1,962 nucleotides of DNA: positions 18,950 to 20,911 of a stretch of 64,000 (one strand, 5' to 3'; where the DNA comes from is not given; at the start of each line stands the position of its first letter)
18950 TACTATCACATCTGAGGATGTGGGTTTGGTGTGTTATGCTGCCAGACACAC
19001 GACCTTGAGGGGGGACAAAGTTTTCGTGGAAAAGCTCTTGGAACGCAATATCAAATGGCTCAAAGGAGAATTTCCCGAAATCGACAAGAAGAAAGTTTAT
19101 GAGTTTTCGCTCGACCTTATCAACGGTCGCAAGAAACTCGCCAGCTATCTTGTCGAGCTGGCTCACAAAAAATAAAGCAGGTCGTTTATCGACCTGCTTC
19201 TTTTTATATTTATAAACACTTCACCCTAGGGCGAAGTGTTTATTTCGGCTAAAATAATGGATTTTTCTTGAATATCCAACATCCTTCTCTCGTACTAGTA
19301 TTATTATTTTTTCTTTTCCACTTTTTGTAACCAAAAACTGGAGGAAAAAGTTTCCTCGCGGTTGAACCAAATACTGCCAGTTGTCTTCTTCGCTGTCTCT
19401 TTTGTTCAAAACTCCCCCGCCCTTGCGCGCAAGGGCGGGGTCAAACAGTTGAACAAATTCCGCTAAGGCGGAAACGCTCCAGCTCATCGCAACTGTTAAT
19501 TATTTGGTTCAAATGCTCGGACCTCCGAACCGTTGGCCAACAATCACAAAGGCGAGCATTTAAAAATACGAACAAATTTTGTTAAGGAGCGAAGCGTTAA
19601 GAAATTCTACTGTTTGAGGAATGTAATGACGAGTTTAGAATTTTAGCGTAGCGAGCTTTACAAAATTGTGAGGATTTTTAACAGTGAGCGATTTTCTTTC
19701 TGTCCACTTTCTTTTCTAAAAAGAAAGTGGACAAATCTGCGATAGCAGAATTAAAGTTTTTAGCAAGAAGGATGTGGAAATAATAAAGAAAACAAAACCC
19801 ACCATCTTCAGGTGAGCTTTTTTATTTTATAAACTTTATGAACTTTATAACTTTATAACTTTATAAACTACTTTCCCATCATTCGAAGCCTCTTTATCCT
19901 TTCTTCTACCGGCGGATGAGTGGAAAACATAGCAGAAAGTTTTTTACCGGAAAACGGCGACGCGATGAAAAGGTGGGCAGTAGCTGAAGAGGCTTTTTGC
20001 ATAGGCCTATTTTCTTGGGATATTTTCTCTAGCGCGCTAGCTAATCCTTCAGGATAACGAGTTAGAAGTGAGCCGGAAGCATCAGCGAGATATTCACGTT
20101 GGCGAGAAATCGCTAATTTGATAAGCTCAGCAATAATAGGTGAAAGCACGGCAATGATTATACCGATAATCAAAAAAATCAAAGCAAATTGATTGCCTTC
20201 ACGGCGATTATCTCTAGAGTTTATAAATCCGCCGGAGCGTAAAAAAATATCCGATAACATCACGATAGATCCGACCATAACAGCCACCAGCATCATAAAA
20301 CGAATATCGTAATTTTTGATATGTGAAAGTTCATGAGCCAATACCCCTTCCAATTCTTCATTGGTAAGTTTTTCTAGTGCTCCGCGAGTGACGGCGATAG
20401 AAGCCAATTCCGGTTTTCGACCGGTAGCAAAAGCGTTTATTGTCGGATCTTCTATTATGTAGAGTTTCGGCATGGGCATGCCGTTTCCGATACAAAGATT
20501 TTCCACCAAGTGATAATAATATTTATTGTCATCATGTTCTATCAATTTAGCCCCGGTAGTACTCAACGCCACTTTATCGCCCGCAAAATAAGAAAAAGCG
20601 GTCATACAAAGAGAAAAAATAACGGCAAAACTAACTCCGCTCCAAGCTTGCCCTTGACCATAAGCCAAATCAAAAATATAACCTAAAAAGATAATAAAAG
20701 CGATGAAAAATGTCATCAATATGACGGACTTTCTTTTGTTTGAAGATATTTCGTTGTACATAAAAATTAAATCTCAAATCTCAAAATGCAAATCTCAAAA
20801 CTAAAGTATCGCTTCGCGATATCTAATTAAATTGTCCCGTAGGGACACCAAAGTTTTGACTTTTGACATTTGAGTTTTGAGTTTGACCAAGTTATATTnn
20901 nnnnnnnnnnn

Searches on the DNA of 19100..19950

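Call 74: search_rna_families(source=window, start=19100, end=19950, threshold=evalue, max_evalue=1)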
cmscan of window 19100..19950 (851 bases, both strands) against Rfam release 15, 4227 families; matches with E-value up to 1: 17.
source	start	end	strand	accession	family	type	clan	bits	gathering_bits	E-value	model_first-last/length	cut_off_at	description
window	19166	19273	-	RF02449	ncr1015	Gene; sRNA;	-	25.7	60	0.31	1-121/121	no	Bacillus sRNA ncr1015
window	19786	19852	-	RF02064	STnc370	Gene; sRNA;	-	25.6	54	0.62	1-71/71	no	Enterobacterial sRNA STnc370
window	19173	19267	-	RF02634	EF3314_EF3315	Gene; sRNA;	-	25.3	100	0.0015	1-141/141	no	Enterococcus sRNA EF3314_EF3315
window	19208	19333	-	RF02618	SSRC34_2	Gene; sRNA;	-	24.2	48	0.17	1-125/125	no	Streptococcus sRNA 34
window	19678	19825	+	RF01859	Phe_leader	Cis-reg; leader;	-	23.2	55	0.25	1-125/125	no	Phenylalanine leader peptide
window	19163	19257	-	RF00558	L20_leader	Cis-reg; leader;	-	22.6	58.7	0.068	1-127/127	no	Ribosomal protein L20 leader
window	19700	19734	-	RF02266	XIST_intron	Gene; lncRNA;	-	22.2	70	0.24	1-68/68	no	XIST 3' intron conserved motif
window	19691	19740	-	RF03794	MIR5298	Gene; miRNA;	-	22.1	70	0.87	1-80/80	no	MIR5298 microRNA precursor family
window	19855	19941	+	RF01493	rli37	Gene; sRNA;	-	21.2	90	0.087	1-247/247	no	Listeria sRNA rli37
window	19678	19749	+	RF00688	MIR394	Gene; miRNA;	-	20.5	60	0.25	1-109/109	no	MIR394 microRNA precursor family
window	19690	19743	-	RF04067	mir-4520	Gene; miRNA;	-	20.3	90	0.09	1-70/70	no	mir-4520 microRNA precursor family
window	19691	19744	+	RF04067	mir-4520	Gene; miRNA;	-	19.6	90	0.14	1-70/70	no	mir-4520 microRNA precursor family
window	19702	19732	-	RF04239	mir-4679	Gene; miRNA;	-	19.3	88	0.96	1-75/75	no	mir-4679 microRNA precursor family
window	19696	19745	+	RF01125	sR4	Gene; snRNA; snoRNA; CD-box;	-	18.7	50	0.11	1-56/56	no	Small nucleolar RNA sR4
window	19699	19737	-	RF03640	mir-3747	Gene; miRNA;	-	18.5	63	0.96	1-67/67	no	mir-3747 microRNA precursor family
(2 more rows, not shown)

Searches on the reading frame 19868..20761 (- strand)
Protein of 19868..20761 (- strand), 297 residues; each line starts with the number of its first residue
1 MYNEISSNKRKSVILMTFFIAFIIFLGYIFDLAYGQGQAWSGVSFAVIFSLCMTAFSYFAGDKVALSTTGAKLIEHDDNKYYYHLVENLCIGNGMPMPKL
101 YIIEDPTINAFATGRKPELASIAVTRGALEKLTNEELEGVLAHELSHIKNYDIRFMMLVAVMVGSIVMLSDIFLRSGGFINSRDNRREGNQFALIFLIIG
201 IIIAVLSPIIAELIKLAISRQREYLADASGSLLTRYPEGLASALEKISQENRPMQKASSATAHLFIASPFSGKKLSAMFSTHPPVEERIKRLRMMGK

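Call 81: find_encoding_contigs(protein=window:19868-20761:-, flank=3000, max_places=4)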
Protein window:19868-20761:- (297 aa): 2 contigs read that carry it; 2 places shown.
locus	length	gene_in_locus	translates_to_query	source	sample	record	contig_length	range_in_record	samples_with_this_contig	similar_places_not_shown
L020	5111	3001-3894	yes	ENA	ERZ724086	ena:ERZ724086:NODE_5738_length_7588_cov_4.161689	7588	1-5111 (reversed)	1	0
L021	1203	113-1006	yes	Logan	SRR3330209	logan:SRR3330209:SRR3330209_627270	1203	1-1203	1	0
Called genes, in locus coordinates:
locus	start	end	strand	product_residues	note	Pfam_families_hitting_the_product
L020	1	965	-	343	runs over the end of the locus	PF02912:Phe_tRNA-synt_N, PF01409:tRNA-synt_2d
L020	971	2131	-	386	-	PF02163:Peptidase_M50, PF13180:PDZ_2 (weak), PF17820:PDZ_6 (weak)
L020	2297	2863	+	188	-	PF04011:LemA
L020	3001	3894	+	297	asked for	PF01435:Peptidase_M48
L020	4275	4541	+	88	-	-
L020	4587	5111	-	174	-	?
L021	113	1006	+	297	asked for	PF01435:Peptidase_M48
